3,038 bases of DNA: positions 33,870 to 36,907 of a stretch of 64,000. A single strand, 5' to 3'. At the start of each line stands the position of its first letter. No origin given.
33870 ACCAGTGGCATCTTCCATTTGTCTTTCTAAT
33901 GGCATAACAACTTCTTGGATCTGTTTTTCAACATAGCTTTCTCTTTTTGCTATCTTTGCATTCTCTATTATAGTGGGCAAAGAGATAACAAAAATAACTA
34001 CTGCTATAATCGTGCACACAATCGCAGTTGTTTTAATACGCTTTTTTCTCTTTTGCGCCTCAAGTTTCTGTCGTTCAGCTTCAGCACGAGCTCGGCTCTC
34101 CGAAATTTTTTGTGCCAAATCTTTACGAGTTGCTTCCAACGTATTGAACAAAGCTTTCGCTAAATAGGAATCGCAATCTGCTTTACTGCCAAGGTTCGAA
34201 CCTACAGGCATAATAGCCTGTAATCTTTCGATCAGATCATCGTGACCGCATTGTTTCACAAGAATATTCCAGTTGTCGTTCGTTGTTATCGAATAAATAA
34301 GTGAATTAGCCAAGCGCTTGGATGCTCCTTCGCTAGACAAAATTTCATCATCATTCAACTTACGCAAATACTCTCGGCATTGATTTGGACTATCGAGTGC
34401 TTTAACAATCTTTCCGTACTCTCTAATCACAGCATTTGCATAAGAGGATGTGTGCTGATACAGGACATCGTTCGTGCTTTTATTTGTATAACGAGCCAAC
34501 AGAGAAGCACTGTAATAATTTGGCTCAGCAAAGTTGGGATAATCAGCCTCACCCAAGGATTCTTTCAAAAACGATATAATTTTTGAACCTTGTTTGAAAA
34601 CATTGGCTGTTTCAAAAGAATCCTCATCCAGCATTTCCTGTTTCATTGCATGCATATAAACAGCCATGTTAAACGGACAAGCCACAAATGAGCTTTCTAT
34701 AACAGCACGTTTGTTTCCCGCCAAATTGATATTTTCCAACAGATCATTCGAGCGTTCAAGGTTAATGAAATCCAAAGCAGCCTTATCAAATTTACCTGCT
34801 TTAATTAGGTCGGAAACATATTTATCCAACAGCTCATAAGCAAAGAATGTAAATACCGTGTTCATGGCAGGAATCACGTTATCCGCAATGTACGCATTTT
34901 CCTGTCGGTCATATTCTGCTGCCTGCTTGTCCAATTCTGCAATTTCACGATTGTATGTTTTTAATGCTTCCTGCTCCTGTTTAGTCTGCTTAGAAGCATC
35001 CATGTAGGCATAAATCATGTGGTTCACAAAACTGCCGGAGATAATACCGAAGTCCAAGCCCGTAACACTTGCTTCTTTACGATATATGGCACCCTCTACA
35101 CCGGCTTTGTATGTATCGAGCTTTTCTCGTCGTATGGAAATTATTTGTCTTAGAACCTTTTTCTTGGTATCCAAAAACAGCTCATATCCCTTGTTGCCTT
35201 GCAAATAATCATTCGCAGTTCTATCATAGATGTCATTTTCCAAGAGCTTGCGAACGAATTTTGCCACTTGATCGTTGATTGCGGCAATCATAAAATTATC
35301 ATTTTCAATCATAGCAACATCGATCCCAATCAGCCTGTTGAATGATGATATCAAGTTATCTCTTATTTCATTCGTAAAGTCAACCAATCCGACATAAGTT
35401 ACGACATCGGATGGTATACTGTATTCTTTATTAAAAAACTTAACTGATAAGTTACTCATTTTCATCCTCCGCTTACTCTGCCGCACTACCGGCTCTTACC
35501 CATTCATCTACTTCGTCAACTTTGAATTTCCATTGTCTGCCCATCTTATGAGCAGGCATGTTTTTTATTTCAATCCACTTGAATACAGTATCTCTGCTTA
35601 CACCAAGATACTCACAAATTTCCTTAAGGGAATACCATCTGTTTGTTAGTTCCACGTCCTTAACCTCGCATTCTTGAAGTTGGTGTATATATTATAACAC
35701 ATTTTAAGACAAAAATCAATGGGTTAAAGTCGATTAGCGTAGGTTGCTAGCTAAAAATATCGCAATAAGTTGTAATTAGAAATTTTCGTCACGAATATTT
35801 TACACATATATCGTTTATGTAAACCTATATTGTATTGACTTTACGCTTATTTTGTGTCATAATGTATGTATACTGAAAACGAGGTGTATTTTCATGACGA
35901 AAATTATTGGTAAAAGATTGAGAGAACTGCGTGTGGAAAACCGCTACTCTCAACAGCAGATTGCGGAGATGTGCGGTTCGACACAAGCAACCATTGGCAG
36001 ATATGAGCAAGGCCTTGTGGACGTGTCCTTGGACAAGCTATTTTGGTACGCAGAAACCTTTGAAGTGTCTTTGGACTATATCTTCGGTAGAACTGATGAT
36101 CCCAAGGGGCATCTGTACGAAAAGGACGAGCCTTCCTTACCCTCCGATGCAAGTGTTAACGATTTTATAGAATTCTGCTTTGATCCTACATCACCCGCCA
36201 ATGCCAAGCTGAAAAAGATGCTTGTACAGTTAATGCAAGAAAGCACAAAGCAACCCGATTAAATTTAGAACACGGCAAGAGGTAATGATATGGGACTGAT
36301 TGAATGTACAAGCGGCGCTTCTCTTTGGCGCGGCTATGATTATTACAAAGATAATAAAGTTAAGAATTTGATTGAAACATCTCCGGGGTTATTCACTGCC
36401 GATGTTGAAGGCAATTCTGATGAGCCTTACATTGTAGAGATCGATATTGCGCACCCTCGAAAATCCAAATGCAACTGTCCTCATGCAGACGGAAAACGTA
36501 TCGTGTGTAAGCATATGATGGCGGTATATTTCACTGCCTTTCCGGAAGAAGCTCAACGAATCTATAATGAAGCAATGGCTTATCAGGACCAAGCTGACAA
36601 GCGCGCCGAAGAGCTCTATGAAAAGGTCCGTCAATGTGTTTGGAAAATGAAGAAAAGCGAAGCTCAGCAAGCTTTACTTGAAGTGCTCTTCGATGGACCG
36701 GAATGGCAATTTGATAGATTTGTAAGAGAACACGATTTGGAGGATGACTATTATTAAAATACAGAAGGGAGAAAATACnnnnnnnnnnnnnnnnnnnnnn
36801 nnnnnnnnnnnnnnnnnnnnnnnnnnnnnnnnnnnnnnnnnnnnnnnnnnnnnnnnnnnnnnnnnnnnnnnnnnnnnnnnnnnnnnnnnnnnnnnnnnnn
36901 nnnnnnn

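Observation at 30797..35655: Island-borne operon: Xis-like HTH, 941-aa bitopic membrane protein, HEPN-motif protein and 262-aa orphan, a candidate undescribed defence / abortive-infection system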

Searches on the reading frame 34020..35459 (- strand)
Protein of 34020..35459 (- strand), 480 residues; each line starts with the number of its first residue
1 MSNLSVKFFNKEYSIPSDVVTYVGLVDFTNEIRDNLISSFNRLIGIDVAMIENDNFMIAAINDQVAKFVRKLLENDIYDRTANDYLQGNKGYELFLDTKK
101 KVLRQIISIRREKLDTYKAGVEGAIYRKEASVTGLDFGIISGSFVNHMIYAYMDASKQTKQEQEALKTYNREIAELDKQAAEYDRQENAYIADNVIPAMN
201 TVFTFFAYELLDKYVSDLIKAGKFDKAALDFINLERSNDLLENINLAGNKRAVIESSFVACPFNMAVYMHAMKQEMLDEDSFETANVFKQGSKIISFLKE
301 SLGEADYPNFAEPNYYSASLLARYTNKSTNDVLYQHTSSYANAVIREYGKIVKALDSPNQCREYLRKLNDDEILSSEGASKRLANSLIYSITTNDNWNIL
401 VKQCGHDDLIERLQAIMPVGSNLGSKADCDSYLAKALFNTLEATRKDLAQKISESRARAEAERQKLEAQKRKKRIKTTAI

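Call 67: search_protein_representatives(alignment_id=A4)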
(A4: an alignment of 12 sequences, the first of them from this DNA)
Query: 12 sequences, 484 profile positions. Proteins with E-value up to 0.001 (for the whole library): 451; up to 1e-10: 368; up to 1e-30: 204. The best 150 are listed.
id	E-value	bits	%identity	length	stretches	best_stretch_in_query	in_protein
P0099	4.7e-220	747.9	-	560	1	1-482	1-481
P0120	3.7e-217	738.3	-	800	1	1-482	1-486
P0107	4.4e-217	738.1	-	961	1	1-482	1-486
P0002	9.2e-216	733.7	-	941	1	1-483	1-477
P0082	3.9e-212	721.8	-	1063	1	1-482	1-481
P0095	1.1e-207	707.1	-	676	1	1-481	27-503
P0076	5.5e-206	701.5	-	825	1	1-482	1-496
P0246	1.5e-204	696.8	-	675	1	4-482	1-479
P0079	1.8e-204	696.5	-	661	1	1-482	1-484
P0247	4.8e-204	695.1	-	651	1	1-479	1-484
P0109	8.5e-201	684.4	-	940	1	1-480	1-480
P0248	6.9e-199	678.1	-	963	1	1-482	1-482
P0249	4.9e-198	675.3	-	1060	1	1-478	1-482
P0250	2.4e-197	673.0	-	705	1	1-482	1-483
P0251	3.3e-197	672.5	-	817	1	1-482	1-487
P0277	6.0e-130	450.7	-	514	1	1-296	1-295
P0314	2.2e-64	234.5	-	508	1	4-293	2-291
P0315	7.1e-64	232.8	-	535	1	5-313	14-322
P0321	2.1e-59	218.1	-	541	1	3-303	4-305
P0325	1.5e-56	208.7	-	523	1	3-301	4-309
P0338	4.8e-53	197.1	-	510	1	3-304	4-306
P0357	2.7e-48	181.4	-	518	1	1-300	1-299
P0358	3.5e-48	181.1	-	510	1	1-293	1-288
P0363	6.5e-47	176.9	-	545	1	4-293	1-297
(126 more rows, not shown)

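Call 71: find_related_loci(query=A4, collection=viral_contigs, flank=6000)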
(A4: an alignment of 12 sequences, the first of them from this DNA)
Query A4 (478 aa) in viral_contigs; peptide patterns used: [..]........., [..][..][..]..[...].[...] (x = any residue, [..] = any of these).
46 stretches matched a pattern, but none encodes a relative of the query by tblastn (E <= 1e-3).

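Call 72: find_related_loci(query=A4, collection=metagenome_contigs, flank=6000)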
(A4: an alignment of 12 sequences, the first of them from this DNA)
Query A4 (478 aa) in metagenome_contigs; peptide patterns used: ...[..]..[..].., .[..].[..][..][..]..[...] (x = any residue, [..] = any of these).
69 stretches matched a pattern; 10 encode a relative of the query (tblastn E <= 1e-3); 10 distinct loci.
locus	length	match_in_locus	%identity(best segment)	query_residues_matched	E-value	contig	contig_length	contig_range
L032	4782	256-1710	45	1-474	2e-131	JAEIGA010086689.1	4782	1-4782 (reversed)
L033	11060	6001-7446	39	1-476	2e-105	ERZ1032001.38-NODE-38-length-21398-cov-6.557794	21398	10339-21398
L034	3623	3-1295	41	23-448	9e-107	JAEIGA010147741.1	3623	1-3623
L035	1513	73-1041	42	1-322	1e-82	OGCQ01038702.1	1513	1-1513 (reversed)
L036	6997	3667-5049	27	4-462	4e-52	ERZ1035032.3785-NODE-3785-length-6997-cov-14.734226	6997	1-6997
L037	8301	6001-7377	27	6-462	1e-51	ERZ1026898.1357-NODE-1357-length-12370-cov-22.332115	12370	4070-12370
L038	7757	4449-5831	27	4-462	5e-50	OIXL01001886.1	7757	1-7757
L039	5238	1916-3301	26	3-462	3e-47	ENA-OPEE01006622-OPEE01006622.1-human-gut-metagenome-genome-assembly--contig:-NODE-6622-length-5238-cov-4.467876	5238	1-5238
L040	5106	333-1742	25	6-471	3e-41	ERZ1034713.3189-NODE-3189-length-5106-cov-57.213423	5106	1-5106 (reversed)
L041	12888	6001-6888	20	3-288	5e-18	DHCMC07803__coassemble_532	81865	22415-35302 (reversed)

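Call 74: search_protein_families(library=pfam, proteins=[L032:2947-3948:+, L036:1856-3652:+, L039:406-1890:+, L040:1949-2542:+, L033:4873-5661:+, L033:9142-9564:+], max_evalue=0.01)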
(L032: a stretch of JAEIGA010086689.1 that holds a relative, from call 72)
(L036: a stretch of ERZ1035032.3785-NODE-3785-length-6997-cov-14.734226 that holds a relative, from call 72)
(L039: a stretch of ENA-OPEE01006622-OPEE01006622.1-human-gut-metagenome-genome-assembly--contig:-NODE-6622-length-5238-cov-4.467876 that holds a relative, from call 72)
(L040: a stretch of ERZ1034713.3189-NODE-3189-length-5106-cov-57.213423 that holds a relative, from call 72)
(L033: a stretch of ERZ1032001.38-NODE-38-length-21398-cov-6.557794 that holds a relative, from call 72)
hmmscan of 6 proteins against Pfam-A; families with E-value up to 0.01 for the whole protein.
L032:2947-3948:+ (333 aa): 0 families

L036:1856-3652:+ (598 aa): 0 families

L039:406-1890:+ (494 aa): 8 families
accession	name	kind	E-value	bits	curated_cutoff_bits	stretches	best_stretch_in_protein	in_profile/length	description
PF13304.12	AAA_21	-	4.2e-14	53.8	27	1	171-259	224-303/304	AAA domain, putative AbiEii toxin, Type IV TA system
PF13175.12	AAA_15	-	1.1e-11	45.4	32.1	2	162-256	291-371/374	AAA ATPase domain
PF13476.12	AAA_23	-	3.8e-11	44.4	27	1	4-50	1-45/201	AAA domain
PF02463.25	SMC_N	-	1.6e-09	38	40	1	5-42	5-42/220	RecF/RecN/SMC N terminal domain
PF13555.12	AAA_29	-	1.3e-05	25.3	27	1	18-49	17-47/61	P-loop containing region of AAA domain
PF00005.33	ABC_tran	-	0.00062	20.8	25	1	23-46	9-33/137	ABC transporter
PF13401.12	AAA_22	-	0.0054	17.5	27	0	24-42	5-23/130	AAA domain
PF13191.12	AAA_16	-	0.0084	17.1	32.6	0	24-45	24-45/167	AAA ATPase domain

L040:1949-2542:+ (197 aa): 0 families

L033:4873-5661:+ (262 aa): 0 families

L033:9142-9564:+ (140 aa): 0 families

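Call 75: search_protein_families(library=padloc, proteins=[L032:2947-3948:+, L036:1856-3652:+, L039:406-1890:+, L040:1949-2542:+, L033:4873-5661:+, L033:9142-9564:+], max_evalue=0.01)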
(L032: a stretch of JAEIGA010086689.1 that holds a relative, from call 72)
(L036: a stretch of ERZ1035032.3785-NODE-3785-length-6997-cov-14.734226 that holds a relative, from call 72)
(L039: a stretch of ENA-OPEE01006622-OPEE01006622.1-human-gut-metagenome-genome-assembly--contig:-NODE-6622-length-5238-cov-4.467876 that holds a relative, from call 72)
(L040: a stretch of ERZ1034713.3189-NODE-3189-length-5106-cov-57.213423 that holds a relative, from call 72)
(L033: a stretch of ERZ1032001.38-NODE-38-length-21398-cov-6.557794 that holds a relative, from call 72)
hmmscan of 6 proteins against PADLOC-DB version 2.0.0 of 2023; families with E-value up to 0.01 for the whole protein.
L032:2947-3948:+ (333 aa): 0 families

L036:1856-3652:+ (598 aa): 0 families

L039:406-1890:+ (494 aa): 90 families (the best 25 are shown)
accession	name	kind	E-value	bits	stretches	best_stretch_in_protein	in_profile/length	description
PDLC02914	ATPase-Toprim_I-B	-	2.2e-37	127.3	1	1-458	1-408/443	-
PDLC04149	HEC-04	-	3.6e-18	63.4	2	214-490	232-487/494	-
PDLC04135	mad3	-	6.6e-18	63.4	2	6-48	6-46/374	mads_3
PDLC02980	AriA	-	6.2e-15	53.9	2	168-259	221-303/304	-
PDLC00271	PtuA1|PtuA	-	4.8e-14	50.7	2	185-273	247-336/421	AAA ATPase domain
PDLC02335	AbiLi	-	9.1e-14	49.2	1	3-273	51-254/326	AbiLi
PDLC00305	PtuA1|PtuA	-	1.2e-13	49.2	2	191-280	222-309/392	AAA ATPase domain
PDLC02979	AriA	-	2.7e-13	48.5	2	159-256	290-370/373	-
PDLC02915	ATPase-Toprim_I-B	-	1.6e-12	45.1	2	162-265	211-305/623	-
PDLC00289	PtuA1|PtuA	-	1.7e-12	45.1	2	152-283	196-316/404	AAA ATPase domain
PDLC03878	NsnB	-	7.1e-12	43.7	2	178-264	210-286/345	-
PDLC02913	ATPase_I-A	-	7.1e-12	43.2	2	159-283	308-429/508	-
PDLC04608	PDC-M38A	-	2.3e-11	42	1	215-279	272-333/367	-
PDLC04737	PDC-M62A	-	4.1e-11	40.6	2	183-271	396-488/601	-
PDLC00299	PtuA1|PtuA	-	4.5e-11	40.4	2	173-291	334-453/535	AAA ATPase domain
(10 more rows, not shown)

L040:1949-2542:+ (197 aa): 1 family
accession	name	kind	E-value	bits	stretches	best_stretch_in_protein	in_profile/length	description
PDLC03986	PD-Lambda-3_A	-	4.3e-12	44.2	1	29-170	19-148/159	-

L033:4873-5661:+ (262 aa): 0 families

L033:9142-9564:+ (140 aa): 0 families

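Call 97: search_dna_similar(query=window:34020-35459:-, collection=phages, mode=protein, max_evalue=0.001, max_rows=10)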
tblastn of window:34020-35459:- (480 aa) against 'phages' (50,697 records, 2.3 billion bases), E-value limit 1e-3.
No match.

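Call 98: search_dna_similar(query=window:34020-35459:-, collection=plasmids, mode=protein, max_evalue=0.001, max_rows=10)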
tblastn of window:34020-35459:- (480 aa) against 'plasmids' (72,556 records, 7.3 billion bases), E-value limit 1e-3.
No match.

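Call 101: search_protein_families(library=pfam, proteins=[P0277, P0314, P0315, P0321, P0325, P0338, P0357, P0358, P0363], max_evalue=0.001)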
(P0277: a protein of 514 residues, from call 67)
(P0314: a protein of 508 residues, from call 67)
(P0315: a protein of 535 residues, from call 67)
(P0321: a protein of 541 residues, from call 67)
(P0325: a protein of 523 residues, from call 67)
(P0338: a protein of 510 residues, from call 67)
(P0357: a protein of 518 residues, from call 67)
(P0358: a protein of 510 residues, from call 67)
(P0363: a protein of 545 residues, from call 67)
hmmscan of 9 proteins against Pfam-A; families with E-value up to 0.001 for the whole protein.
P0277 (514 aa): 1 family
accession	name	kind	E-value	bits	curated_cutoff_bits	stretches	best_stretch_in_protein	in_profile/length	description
PF08238.18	Sel1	-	1.1e-28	99.1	30.7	4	361-393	3-35/36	Sel1 repeat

P0314 (508 aa): 1 family
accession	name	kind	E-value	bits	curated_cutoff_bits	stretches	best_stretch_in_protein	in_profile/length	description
PF13248.11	Zn_ribbon_3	-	0.00053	19.8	27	0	299-322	4-26/26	zinc-ribbon domain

P0315 (535 aa): 0 families

P0321 (541 aa): 0 families

P0325 (523 aa): 0 families

P0338 (510 aa): 0 families

P0357 (518 aa): 0 families

P0358 (510 aa): 0 families

P0363 (545 aa): 1 family
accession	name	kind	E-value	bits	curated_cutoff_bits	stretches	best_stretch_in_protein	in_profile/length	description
PF13248.11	Zn_ribbon_3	-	0.00095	19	27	1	305-328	4-26/26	zinc-ribbon domain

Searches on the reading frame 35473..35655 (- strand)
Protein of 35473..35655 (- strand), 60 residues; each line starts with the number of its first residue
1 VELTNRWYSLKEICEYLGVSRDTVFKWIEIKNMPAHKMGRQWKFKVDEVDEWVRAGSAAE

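Call 4: search_protein_families(library=pfam, proteins=[window:35473-35655:-], max_evalue=0.1)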
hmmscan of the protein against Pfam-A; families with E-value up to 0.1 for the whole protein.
window:35473-35655:- (60 aa): 19 families
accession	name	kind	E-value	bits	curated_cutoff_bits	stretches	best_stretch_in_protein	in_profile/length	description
PF12728.13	HTH_17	-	2.5e-15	56.9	27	1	7-56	1-50/51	Helix-turn-helix domain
PF13384.12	HTH_23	-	1.4e-05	25.1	24.6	1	8-29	18-39/50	Homeodomain-like domain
PF13551.12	HTH_29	-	0.00054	20.4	28.1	1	9-29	14-34/64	Winged helix-turn helix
PF13022.12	HTH_Tnp_1_2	-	0.0032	18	27.9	1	8-32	27-51/122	Helix-turn-helix of insertion element transposase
PF13730.12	HTH_36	-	0.0033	17.6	25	1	5-28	20-46/55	Helix-turn-helix domain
PF15943.11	YdaS_toxin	-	0.0082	16.4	30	1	11-36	12-38/65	Bacterial toxin YdaS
PF08281.18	Sigma70_r4_2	-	0.0083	16.2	25.7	1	8-28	27-47/54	Sigma-70, region 4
PF13411.12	MerR_1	-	0.0084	16.6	21.6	1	8-50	1-44/69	MerR HTH family regulatory protein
PF08280.17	HTH_Mga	-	0.013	15.9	23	1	4-26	16-38/59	M protein trans-acting positive regulator (MGA) HTH domain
PF13518.12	HTH_28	-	0.02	15.4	25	1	7-28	13-33/52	Helix-turn-helix domain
PF13309.12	HTH_22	-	0.02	15.4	29.6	1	9-28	43-62/63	HTH domain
PF07037.17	YfeC-like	-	0.021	15.6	22.9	1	11-54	4-53/122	Transcription regulator YfeC-like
PF08279.18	HTH_11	-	0.024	14.9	25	1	9-29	17-37/55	HTH domain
PF01527.26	HTH_Tnp_1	-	0.035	14.8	24.1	1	8-29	24-45/75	Transposase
PF01710.22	HTH_Tnp_IS630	-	0.037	14.5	21.3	1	11-54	22-66/119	Transposase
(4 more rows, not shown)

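Call 5: search_protein_families(library=padloc, proteins=[window:35473-35655:-], max_evalue=0.1)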
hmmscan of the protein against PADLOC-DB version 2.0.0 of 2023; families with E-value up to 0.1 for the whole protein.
window:35473-35655:- (60 aa): 1 family
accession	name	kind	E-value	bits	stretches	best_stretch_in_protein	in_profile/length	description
PDLC04133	mad1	-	1.1e-12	46.1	1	6-57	4-55/60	mads_1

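Call 6: search_protein_families(library=ncbifam, proteins=[window:35473-35655:-], max_evalue=0.1)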
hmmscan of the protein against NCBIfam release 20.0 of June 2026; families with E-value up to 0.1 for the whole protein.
window:35473-35655:- (60 aa): 13 families
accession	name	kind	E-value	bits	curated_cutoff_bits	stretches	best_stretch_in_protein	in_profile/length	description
NF047737.1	antiphage_MADS1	equivalog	5.2e-21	74.6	80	1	6-53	2-49/49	methylation-associated defense system helix-turn-helix domain-containing protein MAD1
TIGR01764.1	excise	domain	1.9e-18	66.5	28.8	1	7-54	1-48/49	excisionase family DNA-binding protein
NF040990.2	MamR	equivalog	0.00021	21.5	100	1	4-43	40-79/91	magnetosome protein MamR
NF045758.2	YlxM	equivalog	0.013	15.5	80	1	8-29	33-54/72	YlxM family DNA-binding protein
NF033518.0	transpos_IS607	equivalog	0.014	14.9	110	1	11-55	1-46/187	IS607 family transposase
NF033516.0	transpos_IS3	equivalog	0.014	14.7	160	1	8-31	101-124/369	IS3 family transposase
NF033545.0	transpos_IS630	equivalog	0.036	13.5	100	1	8-29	13-34/299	IS630 family transposase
NF033558.1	transpos_IS1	equivalog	0.038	13.9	100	1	5-51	53-102/199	IS1 family transposase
NF033577.2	transpos_IS481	equivalog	0.043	13.3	224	1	8-29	14-35/284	IS481 family transposase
NF009648.0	PRK13182.1-4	equivalog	0.045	13.8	170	1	12-49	5-43/184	chromosome-anchoring protein RacA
NF033546.1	transpos_IS21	equivalog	0.048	13.2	160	1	6-47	7-51/294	IS21 family transposase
NF053736.1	AcpB_EbpR_MafR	subfamily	0.053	12.8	130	1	3-29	17-43/481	AcpB/EbpR/MafR family transcriptional regulator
NF003162.0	PRK04140.1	equivalog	0.09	11.8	263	1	7-28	139-160/317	transcriptional regulator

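Call 7: search_protein_families(library=phrogs, proteins=[window:35473-35655:-], max_evalue=0.1)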
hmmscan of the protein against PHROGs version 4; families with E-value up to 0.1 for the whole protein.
window:35473-35655:- (60 aa): 39 families (the best 25 are shown)
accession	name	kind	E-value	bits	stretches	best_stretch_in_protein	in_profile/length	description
phrog_66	-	integration and excision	4.9e-12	47.2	1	4-58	90-145/412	excisionase and transcriptional regulator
phrog_668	-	DNA, RNA and nucleotide metabolism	6.6e-10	39.9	1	6-53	62-110/181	HTH DNA binding protein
phrog_15534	-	DNA, RNA and nucleotide metabolism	8.6e-07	30.4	1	7-55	43-90/93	HTH DNA binding protein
phrog_57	-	head and packaging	4.6e-06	27.6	1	4-55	9-61/199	terminase small subunit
phrog_597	-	DNA, RNA and nucleotide metabolism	6.4e-06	27.3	1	4-54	109-162/200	DNA binding protein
phrog_25665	-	integration and excision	6.6e-06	27.2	1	3-46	21-64/93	excisionase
phrog_10045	-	DNA, RNA and nucleotide metabolism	8.4e-06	26.5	1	9-51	22-65/74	HTH DNA binding protein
phrog_1840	-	integration and excision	1.9e-05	26.1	1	8-58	7-58/90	excisionase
phrog_7338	-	unknown function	0.00025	22.3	1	7-58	30-82/87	-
phrog_141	-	head and packaging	0.00067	20.1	1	8-54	16-61/183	terminase small subunit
phrog_24579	-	head and packaging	0.0011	20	1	7-31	31-55/126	terminase small subunit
phrog_2907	-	integration and excision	0.0013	20.2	1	9-40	8-44/117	excisionase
phrog_1864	-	unknown function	0.0013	19.6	1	7-41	20-54/73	-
phrog_2951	-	unknown function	0.0054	17.8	1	12-42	31-64/90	-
phrog_2727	-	unknown function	0.0055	17.7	1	6-33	24-51/176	-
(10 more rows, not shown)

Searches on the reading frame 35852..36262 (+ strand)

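Call 4: search_protein_families(library=pfam, proteins=[window:35852-36262:+], max_evalue=0.1)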
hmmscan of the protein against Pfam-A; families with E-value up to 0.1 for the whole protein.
window:35852-36262:+ (136 aa): 10 families
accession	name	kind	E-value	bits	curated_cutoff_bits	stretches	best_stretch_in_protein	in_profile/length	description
PF01381.28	HTH_3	-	4e-12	46.4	23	1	23-77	1-55/55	Helix-turn-helix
PF13560.12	HTH_31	-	3.9e-09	37.1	27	1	19-73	2-57/64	Helix-turn-helix domain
PF12844.13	HTH_19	-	5.1e-07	30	30.2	1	20-78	1-59/64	Helix-turn-helix domain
PF13744.12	HTH_37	-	0.0032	17.7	27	1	20-65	20-66/80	Helix-turn-helix domain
PF13443.12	HTH_26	-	0.0038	17.9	22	1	22-80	1-60/63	Cro/C1-type HTH DNA-binding domain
PF13545.12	HTH_Crp_2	-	0.025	15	27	1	27-50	18-41/70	Crp-like helix-turn-helix domain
PF13412.12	HTH_24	-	0.04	13.9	21.9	1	23-50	9-36/48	Winged helix-turn-helix DNA-binding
PF01371.25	Trp_repressor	-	0.048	14.2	27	1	19-54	35-72/88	Trp repressor protein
PF06056.18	Terminase_5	-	0.073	13.5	20.3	0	31-52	13-34/58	Putative ATPase subunit of terminase (gpP-like)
PF13404.12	HTH_AsnC-type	-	0.079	13.2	27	0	23-50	9-36/42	AsnC-type helix-turn-helix domain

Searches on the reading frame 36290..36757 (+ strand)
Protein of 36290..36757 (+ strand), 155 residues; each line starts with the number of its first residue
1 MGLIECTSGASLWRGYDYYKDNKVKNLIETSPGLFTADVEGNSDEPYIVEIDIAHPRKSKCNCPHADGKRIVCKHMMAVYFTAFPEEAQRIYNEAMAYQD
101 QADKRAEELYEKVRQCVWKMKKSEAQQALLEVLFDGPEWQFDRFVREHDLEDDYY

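Call 4: search_protein_families(library=pfam, proteins=[window:36290-36757:+], max_evalue=0.1)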
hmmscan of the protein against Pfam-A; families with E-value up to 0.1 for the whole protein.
window:36290-36757:+ (155 aa): 6 families
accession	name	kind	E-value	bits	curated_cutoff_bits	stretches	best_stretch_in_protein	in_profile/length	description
PF04434.22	SWIM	-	5.6e-06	26.2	19.6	1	49-81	3-35/38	SWIM zinc finger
PF25137.1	ADH_Fe_C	-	0.0041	17.3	27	1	53-122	78-147/194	Fe-containing alcohol dehydrogenase family, C-terminal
PF16811.11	TAtT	-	0.026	14.3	26.5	1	72-145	35-108/263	TRAP transporter T-component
PF17275.7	DUF5340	-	0.041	14.5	27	1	105-142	29-66/70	Family of unknown function (DUF5340)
PF16592.10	Cas9_REC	-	0.047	12.9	25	1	69-129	164-224/541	REC lobe of CRISPR-associated endonuclease Cas9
PF09228.15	Prok-TraM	-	0.075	13.9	22.2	0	86-135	45-94/102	Prokaryotic Transcriptional repressor TraM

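Call 5: search_protein_families(library=padloc, proteins=[window:36290-36757:+], max_evalue=0.1)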
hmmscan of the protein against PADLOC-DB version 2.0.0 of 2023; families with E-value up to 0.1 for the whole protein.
window:36290-36757:+ (155 aa): 1 family
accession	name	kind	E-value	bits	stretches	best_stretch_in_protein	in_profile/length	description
PDLC05053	PDC-S62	-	4.4e-11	40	1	5-133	16-128/566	-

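Call 6: search_protein_families(library=ncbifam, proteins=[window:36290-36757:+], max_evalue=0.1)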
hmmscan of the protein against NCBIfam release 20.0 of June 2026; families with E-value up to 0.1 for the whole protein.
window:36290-36757:+ (155 aa): 0 families

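Call 7: search_protein_families(library=phrogs, proteins=[window:36290-36757:+], max_evalue=0.1)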
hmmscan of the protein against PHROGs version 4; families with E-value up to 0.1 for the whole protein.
window:36290-36757:+ (155 aa): 3 families
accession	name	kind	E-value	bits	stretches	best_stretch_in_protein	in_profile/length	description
phrog_12173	-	unknown function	0.0019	19.2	1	7-47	8-44/56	-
phrog_25138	-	unknown function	0.025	15.9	1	70-88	3-21/27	-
phrog_37238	-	unknown function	0.082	14.2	0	40-64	19-43/80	-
